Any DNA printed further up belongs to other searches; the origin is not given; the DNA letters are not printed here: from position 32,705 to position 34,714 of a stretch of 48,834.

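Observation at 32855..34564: Sigma-70 factor fused to an RpoA alphaCTD-like domain (N-terminal) and a DnaA domain-IV-like domain (C-terminal)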

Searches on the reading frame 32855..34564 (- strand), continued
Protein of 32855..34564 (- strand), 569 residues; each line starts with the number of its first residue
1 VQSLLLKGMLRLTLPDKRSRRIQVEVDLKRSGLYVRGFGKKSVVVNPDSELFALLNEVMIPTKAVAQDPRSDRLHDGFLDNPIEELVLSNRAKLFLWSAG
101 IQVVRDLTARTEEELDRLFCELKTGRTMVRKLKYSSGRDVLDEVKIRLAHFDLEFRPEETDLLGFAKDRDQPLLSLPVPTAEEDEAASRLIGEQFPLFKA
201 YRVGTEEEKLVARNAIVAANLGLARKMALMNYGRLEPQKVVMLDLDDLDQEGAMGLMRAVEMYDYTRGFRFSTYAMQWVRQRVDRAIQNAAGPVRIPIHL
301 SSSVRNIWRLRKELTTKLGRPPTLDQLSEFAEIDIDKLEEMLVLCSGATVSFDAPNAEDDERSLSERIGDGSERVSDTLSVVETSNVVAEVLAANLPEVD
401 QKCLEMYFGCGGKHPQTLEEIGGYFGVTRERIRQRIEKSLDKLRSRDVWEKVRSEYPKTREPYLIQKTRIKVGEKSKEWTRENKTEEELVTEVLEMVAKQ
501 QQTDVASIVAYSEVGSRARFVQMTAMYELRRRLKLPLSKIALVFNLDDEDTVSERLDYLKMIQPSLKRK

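Call 71: search_protein_families(library=pfam, alignment_id=A12, max_evalue=0.01)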
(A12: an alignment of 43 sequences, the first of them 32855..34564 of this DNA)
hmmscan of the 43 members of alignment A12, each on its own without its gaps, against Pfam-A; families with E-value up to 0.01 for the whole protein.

A. member 1, window:32855-34564:- (569 aa): 4 families
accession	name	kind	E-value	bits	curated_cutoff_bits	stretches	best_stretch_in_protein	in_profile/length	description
PF04545.22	Sigma70_r4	-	4.9e-13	48.8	24.1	1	394-444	3-49/50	Sigma-70, region 4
PF04542.20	Sigma70_r2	-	4.8e-10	39.5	24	1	243-287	21-65/71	Sigma-70 region 2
PF04539.22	Sigma70_r3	-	3.1e-06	27.6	25.3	1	306-371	5-69/78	Sigma-70 region 3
PF03118.21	RNA_pol_A_CTD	-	1e-05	25.6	23.8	1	78-116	10-48/67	Bacterial RNA polymerase, alpha chain C terminal domain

B. families by the number of members that match (of 43 scanned): 45 families (the first 25 are shown)
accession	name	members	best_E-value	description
PF04545.22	Sigma70_r4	43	5.9e-20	Sigma-70, region 4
PF04542.20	Sigma70_r2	43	2.9e-17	Sigma-70 region 2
PF04539.22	Sigma70_r3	35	1.1e-13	Sigma-70 region 3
PF08299.17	Bac_DnaA_C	29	1e-32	Bacterial dnaA protein helix-turn-helix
PF03118.21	RNA_pol_A_CTD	28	8.2e-10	Bacterial RNA polymerase, alpha chain C terminal domain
PF00271.37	Helicase_C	19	1.3e-16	Helicase conserved C-terminal domain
PF00270.35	DEAD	19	2.8e-13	DEAD/DEAH box helicase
PF21010.2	HA2_C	17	3.2e-12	Helicase associated domain (HA2), ratchet-like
PF13401.12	AAA_22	14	5.8e-06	AAA domain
PF07717.22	OB_NTP_bind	13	2.1e-11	Oligonucleotide/oligosaccharide-binding (OB)-fold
PF04408.29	HA2_N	12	2.9e-07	Helicase associated domain (HA2), winged-helix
PF08281.18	Sigma70_r4_2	10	1.4e-06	Sigma-70, region 4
PF13245.12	AAA_19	10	5e-06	AAA domain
PF13384.12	HTH_23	6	3.4e-05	Homeodomain-like domain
PF20720.3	nSTAND3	5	0.00036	Novel STAND NTPase 3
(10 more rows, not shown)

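Call 72: list_cluster_members(proteins=[P0123, P0124, P0125, P0126, P0127, P0128, P0130, P0137, P0139, P0140])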
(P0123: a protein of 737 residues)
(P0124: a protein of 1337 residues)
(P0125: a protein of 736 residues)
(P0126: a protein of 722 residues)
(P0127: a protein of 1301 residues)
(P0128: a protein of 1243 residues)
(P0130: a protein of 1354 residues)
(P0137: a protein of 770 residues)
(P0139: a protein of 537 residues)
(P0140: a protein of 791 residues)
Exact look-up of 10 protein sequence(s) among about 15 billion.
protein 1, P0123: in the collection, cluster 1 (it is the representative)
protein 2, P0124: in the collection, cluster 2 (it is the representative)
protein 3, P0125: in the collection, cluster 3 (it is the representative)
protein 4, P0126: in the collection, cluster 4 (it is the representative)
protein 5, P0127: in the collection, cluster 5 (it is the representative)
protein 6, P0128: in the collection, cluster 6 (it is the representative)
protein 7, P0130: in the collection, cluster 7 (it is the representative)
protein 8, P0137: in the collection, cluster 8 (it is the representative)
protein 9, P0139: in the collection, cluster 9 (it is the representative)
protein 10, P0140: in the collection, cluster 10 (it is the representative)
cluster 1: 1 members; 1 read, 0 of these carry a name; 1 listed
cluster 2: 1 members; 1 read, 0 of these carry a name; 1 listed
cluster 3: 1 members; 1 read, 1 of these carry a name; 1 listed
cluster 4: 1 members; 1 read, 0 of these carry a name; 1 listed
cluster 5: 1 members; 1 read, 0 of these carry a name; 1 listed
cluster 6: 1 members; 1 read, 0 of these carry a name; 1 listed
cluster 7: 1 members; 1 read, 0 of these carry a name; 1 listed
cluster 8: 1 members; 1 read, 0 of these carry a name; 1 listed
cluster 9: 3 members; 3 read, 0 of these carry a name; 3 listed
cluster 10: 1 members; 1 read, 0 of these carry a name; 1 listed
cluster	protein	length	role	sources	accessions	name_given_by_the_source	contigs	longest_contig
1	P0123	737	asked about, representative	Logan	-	-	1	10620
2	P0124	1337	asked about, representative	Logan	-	-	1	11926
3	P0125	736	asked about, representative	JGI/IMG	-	RNA polymerase sigma factor (sigma-70 family)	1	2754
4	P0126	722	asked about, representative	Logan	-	-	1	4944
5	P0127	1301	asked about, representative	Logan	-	-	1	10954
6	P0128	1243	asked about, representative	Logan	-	-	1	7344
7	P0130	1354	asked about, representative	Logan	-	-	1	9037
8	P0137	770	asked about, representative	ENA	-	-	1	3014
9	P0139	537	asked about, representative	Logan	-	-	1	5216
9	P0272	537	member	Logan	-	-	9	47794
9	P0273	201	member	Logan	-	-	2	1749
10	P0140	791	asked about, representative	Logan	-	-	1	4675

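Call 75: find_encoding_contigs(protein=P0272, flank=10000, max_places=3)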
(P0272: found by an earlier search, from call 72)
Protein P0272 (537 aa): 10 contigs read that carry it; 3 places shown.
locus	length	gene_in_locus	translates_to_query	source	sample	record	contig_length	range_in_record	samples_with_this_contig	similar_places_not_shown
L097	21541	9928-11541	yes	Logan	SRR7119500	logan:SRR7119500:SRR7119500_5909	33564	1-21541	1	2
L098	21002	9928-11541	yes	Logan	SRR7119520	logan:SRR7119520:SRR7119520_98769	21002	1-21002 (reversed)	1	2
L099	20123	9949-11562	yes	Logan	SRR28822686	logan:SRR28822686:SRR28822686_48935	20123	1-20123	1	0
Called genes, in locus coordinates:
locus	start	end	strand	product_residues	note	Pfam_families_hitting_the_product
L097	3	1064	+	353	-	?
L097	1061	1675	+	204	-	-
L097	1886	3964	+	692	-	PF00999:Na_H_Exchanger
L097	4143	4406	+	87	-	-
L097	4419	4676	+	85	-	-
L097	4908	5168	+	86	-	PF02325:CCB3_YggT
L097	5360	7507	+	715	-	PF00041:fn3, PF18370:RGI_lyase (faint), PF25788:Ig_Rha78A_N (faint), PF06486:DUF1093 (faint), PF00041:fn3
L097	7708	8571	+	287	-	PF02195:ParB_N, PF17762:HTH_ParB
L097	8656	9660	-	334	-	PF09397:FtsK_gamma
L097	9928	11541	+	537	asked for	PF04542:Sigma70_r2, PF04545:Sigma70_r4, PF08299:Bac_DnaA_C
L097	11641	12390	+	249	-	PF22935:RM44_endonuclase, PF14622:Ribonucleas_3_3, PF00636:Ribonuclease_3, PF00035:dsrm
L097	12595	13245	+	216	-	PF01726:LexA_DNA_bind, PF00717:Peptidase_S24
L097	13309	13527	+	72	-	-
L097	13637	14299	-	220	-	-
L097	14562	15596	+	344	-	PF04055:Radical_SAM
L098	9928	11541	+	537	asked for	PF04542:Sigma70_r2, PF04545:Sigma70_r4, PF08299:Bac_DnaA_C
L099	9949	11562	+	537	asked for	PF04542:Sigma70_r2, PF04545:Sigma70_r4, PF08299:Bac_DnaA_C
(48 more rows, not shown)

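Call 97: find_encoding_contigs(protein=P0124, flank=6000, max_places=1)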
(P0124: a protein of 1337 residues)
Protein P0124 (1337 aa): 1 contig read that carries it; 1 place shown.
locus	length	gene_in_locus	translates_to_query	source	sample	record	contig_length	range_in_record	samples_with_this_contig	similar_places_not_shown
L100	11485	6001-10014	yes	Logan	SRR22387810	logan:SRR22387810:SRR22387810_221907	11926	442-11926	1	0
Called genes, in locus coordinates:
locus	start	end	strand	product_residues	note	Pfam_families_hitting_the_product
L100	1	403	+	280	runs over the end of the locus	?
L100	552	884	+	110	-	PF00338:Ribosomal_S10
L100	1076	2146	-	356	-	PF04542:Sigma70_r2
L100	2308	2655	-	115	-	PF00216:Bac_DNA_binding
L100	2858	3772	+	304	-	PF02195:ParB_N, PF17762:HTH_ParB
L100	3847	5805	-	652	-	PF04157:EAP30 (faint), PF09397:FtsK_gamma, PF01047:MarR (faint), PF01978:TrmB (faint), PF12802:MarR_2 (faint), PF09397:FtsK_gamma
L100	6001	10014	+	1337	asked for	PF00270:DEAD, PF00271:Helicase_C, PF04408:WHD_HA2 (weak), PF21010:HA2_C, PF03118:RNA_pol_A_CTD (weak), PF04542:Sigma70_r2, PF04545:Sigma70_r4, PF08299:Bac_DnaA_C, +1 more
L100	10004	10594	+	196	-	-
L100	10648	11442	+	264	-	PF22935:RM44_endonuclase, PF14622:Ribonucleas_3_3, PF00636:Ribonuclease_3, PF00035:dsrm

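Call 98: find_encoding_contigs(protein=P0127, flank=6000, max_places=1)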
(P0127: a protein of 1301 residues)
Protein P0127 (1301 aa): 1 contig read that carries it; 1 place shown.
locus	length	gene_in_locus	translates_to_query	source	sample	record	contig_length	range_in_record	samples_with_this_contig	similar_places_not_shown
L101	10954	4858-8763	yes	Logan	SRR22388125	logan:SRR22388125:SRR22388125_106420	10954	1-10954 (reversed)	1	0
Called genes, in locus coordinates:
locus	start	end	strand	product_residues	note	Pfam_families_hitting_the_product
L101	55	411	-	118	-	PF00216:Bac_DNA_binding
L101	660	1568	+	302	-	PF02195:ParB_N, PF17762:HTH_ParB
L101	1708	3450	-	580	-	PF09397:FtsK_gamma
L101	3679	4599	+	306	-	-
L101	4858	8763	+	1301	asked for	PF00270:DEAD, PF00271:Helicase_C, PF21010:HA2_C, PF07717:OB_NTP_bind (weak), PF03118:RNA_pol_A_CTD (weak), PF04542:Sigma70_r2, PF04545:Sigma70_r4, PF08299:Bac_DnaA_C, +1 more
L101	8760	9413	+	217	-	-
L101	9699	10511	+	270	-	PF22935:RM44_endonuclase (faint), PF14622:Ribonucleas_3_3, PF00636:Ribonuclease_3, PF00035:dsrm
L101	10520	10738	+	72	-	-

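Call 99: find_encoding_contigs(protein=P0128, flank=6000, max_places=1)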
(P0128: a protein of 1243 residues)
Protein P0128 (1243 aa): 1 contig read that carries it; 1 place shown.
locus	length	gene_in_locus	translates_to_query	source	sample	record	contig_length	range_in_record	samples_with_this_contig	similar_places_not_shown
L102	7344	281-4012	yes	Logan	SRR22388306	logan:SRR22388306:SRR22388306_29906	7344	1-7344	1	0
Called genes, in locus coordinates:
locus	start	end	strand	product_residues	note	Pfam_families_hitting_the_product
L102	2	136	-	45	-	?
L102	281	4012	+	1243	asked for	PF00270:DEAD, PF00271:Helicase_C, PF04408:WHD_HA2 (weak), PF21010:HA2_C (weak), PF04542:Sigma70_r2, PF04539:Sigma70_r3 (weak), PF04545:Sigma70_r4, PF08299:Bac_DnaA_C, +1 more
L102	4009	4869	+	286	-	PF22935:RM44_endonuclase (weak), PF14622:Ribonucleas_3_3, PF00636:Ribonuclease_3, PF00035:dsrm, PF22892:DSRM_MRPL44 (weak)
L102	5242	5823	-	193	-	PF00188:CAP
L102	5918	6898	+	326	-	PF02618:YceG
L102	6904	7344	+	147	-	?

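Call 100: search_protein_families(library=ncbifam, proteins=[L100:1076-2146:-, L101:3679-4599:+], max_evalue=0.001)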
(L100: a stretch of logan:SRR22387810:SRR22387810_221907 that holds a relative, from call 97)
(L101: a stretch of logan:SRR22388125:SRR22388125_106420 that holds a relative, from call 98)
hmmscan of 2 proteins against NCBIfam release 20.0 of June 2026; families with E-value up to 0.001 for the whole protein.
L100:1076-2146:- (356 aa): 42 families (the best 25 are shown)
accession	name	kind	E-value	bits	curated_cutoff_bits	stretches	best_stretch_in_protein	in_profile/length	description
TIGR02394.1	rpoS_proteo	equivalog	1.9e-39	135.9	378.7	1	54-313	14-259/285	RNA polymerase sigma factor RpoS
NF006666.0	PRK09210.1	equivalog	1.4e-37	129.9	572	1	48-313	94-345/370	RNA polymerase sigma factor RpoD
NF005920.0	PRK07921.1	subfamily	2.5e-37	128.6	464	1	85-324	89-314/328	RNA polymerase sigma factor SigB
TIGR02393.1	RpoD_Cterm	equivalog_domain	2.9e-36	125.3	354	1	89-314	3-214/238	RNA polymerase sigma factor RpoD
NF004208.0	PRK05658.1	equivalog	1.1e-35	123.8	555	1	88-310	394-602/631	RNA polymerase sigma factor RpoD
NF004207.0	PRK05657.1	equivalog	1.1e-35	123.5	394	1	55-310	58-299/329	RNA polymerase sigma factor RpoS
TIGR02997.1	Sig70-cyanoRpoD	subfamily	1.9e-35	122.6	384.5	1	74-312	64-285/298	RNA polymerase sigma factor, RpoD/SigA family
NF041931.2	MzaA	equivalog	7.9e-35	120.8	800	1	85-310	474-687/726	MZA anti-phage system associated sigma-70 family RNA polymerase sigma factor MzaA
NF005643.0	PRK07406.1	equivalog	1.4e-34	119.8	500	1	78-313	154-372/397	RNA polymerase sigma factor RpoD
NF004561.0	PRK05901.1-3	equivalog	2.4e-34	119.4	582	1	81-313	296-512/537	RNA polymerase sigma factor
NF004560.0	PRK05901.1-1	equivalog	3.7e-34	118.7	711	1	81-313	275-491/516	RNA polymerase sigma factor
NF004564.0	PRK05901.2-2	equivalog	2.2e-28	99.2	617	1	83-313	245-468/500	RNA polymerase sigma factor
NF004562.0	PRK05901.1-4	equivalog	4.7e-28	98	779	1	78-313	309-529/571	RNA polymerase sigma factor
NF005642.0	PRK07405.1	subfamily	2.5e-25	89.3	524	1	79-308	77-289/318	RNA polymerase sigma factor SigD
NF004615.0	PRK05949.1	subfamily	4.1e-25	88.4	530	1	79-305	86-295/327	RNA polymerase sigma factor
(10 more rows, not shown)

L101:3679-4599:+ (306 aa): 0 families

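Call 102: search_protein_families(library=padloc, proteins=[window:32855-34564:-, L085:4159-8058:+], max_evalue=0.001)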
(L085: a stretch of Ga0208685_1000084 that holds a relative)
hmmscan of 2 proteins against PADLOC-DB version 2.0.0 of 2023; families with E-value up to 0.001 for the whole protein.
window:32855-34564:- (569 aa): 1 family
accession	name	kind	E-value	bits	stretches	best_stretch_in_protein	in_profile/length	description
PDLC02203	MzaA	-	2.6e-38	129.7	1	216-446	434-658/683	-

L085:4159-8058:+ (1299 aa): 5 families
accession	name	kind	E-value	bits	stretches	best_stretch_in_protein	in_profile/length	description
PDLC02203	MzaA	-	8.6e-29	98.3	1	790-997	453-657/683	-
PDLC01252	Cas3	-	0.00027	18.5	0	117-214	109-197/324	CAS-I; effector_G3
PDLC01767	Cas3e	-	0.00033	17.3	0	122-165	328-370/680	-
PDLC00938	Cas3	-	0.00042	17.7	0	120-169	124-170/358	CRISPR-associated helicase Cas3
PDLC01148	RecD_like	-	0.001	15.5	0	10-82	315-382/719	RecD/Tra ATPase fused to N-terminal HHH domain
